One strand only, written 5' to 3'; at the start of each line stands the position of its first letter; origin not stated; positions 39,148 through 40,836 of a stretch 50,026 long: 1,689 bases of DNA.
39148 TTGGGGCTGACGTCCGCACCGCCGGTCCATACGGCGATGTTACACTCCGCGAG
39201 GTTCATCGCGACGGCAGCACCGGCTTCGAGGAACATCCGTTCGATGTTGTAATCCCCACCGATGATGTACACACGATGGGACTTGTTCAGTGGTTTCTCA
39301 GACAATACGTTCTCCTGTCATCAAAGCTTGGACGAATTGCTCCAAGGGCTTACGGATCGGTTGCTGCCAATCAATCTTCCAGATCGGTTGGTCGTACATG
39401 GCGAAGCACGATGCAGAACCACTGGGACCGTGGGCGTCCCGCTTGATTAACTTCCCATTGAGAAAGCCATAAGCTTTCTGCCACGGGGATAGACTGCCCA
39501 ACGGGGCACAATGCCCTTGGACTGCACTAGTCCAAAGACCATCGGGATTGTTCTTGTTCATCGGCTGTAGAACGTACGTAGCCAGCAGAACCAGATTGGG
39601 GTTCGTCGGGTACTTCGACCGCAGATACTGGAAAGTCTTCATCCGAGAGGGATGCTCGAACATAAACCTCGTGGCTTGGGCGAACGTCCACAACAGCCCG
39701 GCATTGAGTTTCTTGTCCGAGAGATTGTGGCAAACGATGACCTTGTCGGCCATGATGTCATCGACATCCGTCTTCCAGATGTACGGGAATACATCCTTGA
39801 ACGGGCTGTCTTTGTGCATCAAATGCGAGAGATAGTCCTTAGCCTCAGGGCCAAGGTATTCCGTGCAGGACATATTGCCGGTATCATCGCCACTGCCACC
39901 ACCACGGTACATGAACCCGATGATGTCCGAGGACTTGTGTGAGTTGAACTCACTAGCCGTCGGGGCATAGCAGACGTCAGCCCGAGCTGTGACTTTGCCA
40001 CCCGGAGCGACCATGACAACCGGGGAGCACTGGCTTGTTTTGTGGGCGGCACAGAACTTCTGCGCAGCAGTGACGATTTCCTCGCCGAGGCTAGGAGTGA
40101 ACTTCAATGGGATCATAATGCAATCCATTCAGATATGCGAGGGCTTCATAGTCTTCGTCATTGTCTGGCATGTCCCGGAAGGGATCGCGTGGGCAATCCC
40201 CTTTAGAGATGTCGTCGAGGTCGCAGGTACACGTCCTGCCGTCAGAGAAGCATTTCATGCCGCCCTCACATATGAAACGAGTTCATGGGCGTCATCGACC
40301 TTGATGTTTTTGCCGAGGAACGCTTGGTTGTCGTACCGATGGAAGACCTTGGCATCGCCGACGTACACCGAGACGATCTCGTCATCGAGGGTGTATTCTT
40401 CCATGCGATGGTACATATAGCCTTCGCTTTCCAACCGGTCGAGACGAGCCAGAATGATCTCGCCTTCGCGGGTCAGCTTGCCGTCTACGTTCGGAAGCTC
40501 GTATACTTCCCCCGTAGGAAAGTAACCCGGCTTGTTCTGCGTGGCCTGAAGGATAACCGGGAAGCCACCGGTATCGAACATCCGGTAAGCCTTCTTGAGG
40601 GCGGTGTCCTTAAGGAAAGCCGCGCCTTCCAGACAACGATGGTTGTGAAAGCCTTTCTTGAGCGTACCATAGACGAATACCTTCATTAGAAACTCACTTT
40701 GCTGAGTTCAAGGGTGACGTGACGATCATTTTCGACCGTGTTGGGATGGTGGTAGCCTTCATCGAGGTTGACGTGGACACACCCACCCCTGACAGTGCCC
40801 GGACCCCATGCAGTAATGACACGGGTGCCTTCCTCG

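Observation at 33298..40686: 7.4-kb phage cluster of amide-bond and gamma-glutamyl enzymes with no assignable product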

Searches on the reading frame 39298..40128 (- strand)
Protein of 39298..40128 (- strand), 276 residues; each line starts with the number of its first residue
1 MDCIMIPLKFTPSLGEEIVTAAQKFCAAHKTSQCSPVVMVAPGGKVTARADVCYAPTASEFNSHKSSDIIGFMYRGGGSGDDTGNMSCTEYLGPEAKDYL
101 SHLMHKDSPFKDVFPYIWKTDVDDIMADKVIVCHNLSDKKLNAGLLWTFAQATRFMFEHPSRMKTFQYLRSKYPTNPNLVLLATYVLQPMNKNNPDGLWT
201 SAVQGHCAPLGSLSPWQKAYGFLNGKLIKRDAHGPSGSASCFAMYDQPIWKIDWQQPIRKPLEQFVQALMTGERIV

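Call 3: search_protein_families(library=pfam, proteins=[window:39298-40128:-], max_evalue=0.1)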
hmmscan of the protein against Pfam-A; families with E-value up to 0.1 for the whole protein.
window:39298-40128:- (276 aa): 0 families

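Call 6: search_protein_families(library=phrogs, proteins=[window:39298-40128:-], max_evalue=0.01)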
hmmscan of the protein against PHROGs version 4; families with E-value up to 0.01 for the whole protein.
window:39298-40128:- (276 aa): 0 families

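Call 59: find_homologous_proteins(query=A6, max_evalue=0.001)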
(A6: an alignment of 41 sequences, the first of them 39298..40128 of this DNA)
Query A6 (41 sequences) (276 aa, profile of the alignment): 2 proteins with E <= 0.001 among 4361 candidates.
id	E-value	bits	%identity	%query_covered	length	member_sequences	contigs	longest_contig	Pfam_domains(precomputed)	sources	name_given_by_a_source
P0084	3.9e-33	133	100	99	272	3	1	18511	-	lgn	-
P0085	1.1e-29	122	25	20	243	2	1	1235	-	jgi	jgi:hypothetical protein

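Call 60: search_protein_families(library=pfam, alignment_id=A6, max_evalue=0.1)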
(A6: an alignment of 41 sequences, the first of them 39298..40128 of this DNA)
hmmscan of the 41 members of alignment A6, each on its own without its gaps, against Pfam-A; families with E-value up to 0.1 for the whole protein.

A. member 1, window:39298-40128:- (276 aa): 0 families

B. families by the number of members that match (of 41 scanned): 6 families
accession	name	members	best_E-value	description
PF07498.18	Rho_N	1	0.0057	Rho termination factor, N-terminal domain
PF03814.21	KdpA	1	0.014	Potassium-transporting ATPase A subunit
PF04264.18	YceI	1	0.028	YceI-like domain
PF19652.4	DUF6155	1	0.063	Family of unknown function (DUF6155)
PF20115.4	DUF6505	1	0.071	Family of unknown function (DUF6505)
PF24039.1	DUF7348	1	0.088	Domain of unknown function (DUF7348)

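Call 62: search_solved_structures(query=A6, max_evalue=10, show_alignments=2)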
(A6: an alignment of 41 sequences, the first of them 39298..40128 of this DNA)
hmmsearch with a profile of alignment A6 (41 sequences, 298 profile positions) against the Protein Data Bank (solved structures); distinct sequences matched with E-value up to 10: 1.
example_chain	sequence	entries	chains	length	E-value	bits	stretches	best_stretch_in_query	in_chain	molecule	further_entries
5y6p_a2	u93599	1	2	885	0.64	12.7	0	39-91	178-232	LCM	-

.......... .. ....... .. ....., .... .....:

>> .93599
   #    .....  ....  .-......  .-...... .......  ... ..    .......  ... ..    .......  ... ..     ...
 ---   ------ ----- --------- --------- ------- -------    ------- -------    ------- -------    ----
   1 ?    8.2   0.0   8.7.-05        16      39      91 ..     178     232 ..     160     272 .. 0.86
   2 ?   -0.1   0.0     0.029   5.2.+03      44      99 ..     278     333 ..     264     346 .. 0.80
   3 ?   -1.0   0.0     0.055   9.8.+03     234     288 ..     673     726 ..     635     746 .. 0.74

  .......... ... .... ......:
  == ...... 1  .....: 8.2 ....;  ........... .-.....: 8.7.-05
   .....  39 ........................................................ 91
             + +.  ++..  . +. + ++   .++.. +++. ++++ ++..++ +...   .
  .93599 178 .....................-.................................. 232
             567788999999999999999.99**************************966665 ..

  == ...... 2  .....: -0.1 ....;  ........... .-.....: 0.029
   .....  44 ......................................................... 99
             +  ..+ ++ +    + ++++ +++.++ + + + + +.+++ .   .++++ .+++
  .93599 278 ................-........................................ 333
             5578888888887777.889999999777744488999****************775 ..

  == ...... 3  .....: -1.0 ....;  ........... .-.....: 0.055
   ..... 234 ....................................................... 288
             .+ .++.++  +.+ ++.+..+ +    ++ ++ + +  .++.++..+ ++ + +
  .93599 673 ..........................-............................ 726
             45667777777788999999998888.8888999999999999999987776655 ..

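Call 71: predict_structure(alignment_id=A7)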
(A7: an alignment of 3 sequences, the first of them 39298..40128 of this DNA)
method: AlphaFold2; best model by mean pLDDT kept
length: 276 residues; sequences in the alignment: 3
mean_pLDDT: 35.9   pTM: 0.30
mean pLDDT of the five models: 35.9, 35.3, 34.0, 33.3, 29.0
residues with pLDDT >= 90: 0; 70-90: 0; 50-70: 20; < 50: 256
segments of 3 or more residues with pLDDT < 50: 1-15, 28-54, 64-276
pLDDT, mean of each block of 10 residues (from residue 1): 32 49 52 40 34 50 45 34 26 32 37 31 29 26 37 37 44 43 35 28 29 41 40 29 29 28 36 29
secondary structure, 60 per line:
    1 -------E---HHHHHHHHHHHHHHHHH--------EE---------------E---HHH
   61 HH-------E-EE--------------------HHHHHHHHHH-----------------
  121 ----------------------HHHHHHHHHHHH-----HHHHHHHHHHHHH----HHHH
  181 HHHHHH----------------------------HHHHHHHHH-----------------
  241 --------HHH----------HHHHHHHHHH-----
elements in order: H12-28 H58-62 H94-103 H143-154 H160-172 H177-186 H215-223 H262-271

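Call 82: search_protein_families(library=ncbifam, proteins=[window:39298-40128:-], max_evalue=0.01)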
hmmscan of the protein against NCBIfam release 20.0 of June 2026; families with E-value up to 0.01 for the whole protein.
window:39298-40128:- (276 aa): 0 families

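Call 106: search_protein_families(library=padloc, proteins=[window:39298-40128:-], max_evalue=0.01)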
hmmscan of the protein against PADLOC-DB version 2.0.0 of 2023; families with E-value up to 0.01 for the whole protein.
window:39298-40128:- (276 aa): 0 families

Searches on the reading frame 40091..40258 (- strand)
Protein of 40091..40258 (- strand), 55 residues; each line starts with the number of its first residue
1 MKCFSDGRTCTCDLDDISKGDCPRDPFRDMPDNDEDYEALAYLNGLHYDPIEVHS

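Call 3: search_protein_families(library=pfam, proteins=[window:40091-40258:-], max_evalue=0.1)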
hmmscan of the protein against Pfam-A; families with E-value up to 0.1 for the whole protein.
window:40091-40258:- (55 aa): 0 families

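Call 6: search_protein_families(library=phrogs, proteins=[window:40091-40258:-], max_evalue=0.01)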
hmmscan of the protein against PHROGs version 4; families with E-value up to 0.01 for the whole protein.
window:40091-40258:- (55 aa): 0 families

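Call 82: search_protein_families(library=ncbifam, proteins=[window:40091-40258:-], max_evalue=0.01)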
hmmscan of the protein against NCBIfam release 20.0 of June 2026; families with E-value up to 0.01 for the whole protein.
window:40091-40258:- (55 aa): 0 families

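Call 106: search_protein_families(library=padloc, proteins=[window:40091-40258:-], max_evalue=0.01)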
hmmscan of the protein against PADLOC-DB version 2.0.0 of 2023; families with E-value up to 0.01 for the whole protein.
window:40091-40258:- (55 aa): 0 families

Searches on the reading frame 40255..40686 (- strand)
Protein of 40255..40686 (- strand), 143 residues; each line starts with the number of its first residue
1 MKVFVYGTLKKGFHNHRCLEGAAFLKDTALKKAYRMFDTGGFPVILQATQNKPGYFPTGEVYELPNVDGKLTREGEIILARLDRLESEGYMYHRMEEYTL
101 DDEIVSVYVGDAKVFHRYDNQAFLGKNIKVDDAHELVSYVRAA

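Call 3: search_protein_families(library=pfam, proteins=[window:40255-40686:-], max_evalue=0.1)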
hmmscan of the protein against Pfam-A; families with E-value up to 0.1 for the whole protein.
window:40255-40686:- (143 aa): 2 families
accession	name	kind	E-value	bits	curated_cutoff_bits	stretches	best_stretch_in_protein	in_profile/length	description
PF06094.17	GGACT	-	1.7e-14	54.8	22.8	1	3-109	1-101/120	Gamma-glutamyl cyclotransferase, AIG2-like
PF21986.1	AH_C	-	0.0014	19.1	27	1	1-66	1-69/123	Allophanate hydrolase C-terminal domain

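Call 6: search_protein_families(library=phrogs, proteins=[window:40255-40686:-], max_evalue=0.01)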
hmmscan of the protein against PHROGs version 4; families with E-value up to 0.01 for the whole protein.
window:40255-40686:- (143 aa): 1 family
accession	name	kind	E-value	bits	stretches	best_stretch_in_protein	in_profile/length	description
phrog_2520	-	moron, auxiliary metabolic gene and host takeover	2.2e-12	48.1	1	3-96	13-97/166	gamma-glutamyl cyclotransferase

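Call 82: search_protein_families(library=ncbifam, proteins=[window:40255-40686:-], max_evalue=0.01)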
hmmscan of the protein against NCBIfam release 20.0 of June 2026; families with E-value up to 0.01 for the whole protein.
window:40255-40686:- (143 aa): 0 families

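Call 86: search_solved_structures(query=window:40255-40686:-, max_evalue=1, show_alignments=1)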
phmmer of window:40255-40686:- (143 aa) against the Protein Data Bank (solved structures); distinct sequences matched with E-value up to 1: 11.
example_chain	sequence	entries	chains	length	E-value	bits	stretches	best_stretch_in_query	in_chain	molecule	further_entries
3jub_A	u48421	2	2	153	0.0051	19.8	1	3-94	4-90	AIG2-like domain-containing protein 1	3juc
3jud_A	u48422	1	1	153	0.01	18.8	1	3-92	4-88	AIG2-like domain-containing protein 1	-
1xhs_A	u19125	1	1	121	0.078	16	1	1-82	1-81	Hypothetical UPF0131 protein ytfP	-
2qik_A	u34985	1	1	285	0.083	15.9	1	3-65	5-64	UPF0131 protein ykqA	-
2kl2_A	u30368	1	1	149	0.11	15.5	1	3-64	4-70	AIG2-like domain-containing protein 1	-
1vkb_A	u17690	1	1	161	0.13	15.3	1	3-64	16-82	hypothetical protein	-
1v30_A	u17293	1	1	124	0.2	14.6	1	2-35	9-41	Hypothetical UPF0131 protein PH0828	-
8qbn_Y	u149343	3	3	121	0.23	14.5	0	58-93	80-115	Protein yippee-like 5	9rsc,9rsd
9fl1_A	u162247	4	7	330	0.58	13.2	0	82-124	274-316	Glyceraldehyde-3-phosphate dehydrogenase (Gap)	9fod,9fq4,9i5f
8s7v_J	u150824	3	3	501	0.6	13.1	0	49-79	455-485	UPF0288 protein MmarC6_0796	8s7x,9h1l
9fob_A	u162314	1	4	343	0.64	13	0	83-124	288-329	Glyceraldehyde-3-phosphate dehydrogenase (Gap)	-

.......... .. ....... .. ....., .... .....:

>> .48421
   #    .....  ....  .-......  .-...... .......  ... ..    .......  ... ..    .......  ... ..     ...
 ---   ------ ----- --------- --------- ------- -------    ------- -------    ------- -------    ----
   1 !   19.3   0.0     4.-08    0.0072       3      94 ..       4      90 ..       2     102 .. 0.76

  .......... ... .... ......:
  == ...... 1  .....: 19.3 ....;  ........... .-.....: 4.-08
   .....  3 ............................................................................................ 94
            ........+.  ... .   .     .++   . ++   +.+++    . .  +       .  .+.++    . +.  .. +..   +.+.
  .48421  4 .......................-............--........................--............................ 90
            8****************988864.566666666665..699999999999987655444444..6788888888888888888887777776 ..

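Call 106: search_protein_families(library=padloc, proteins=[window:40255-40686:-], max_evalue=0.01)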
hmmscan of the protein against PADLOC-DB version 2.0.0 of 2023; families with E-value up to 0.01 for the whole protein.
window:40255-40686:- (143 aa): 0 families
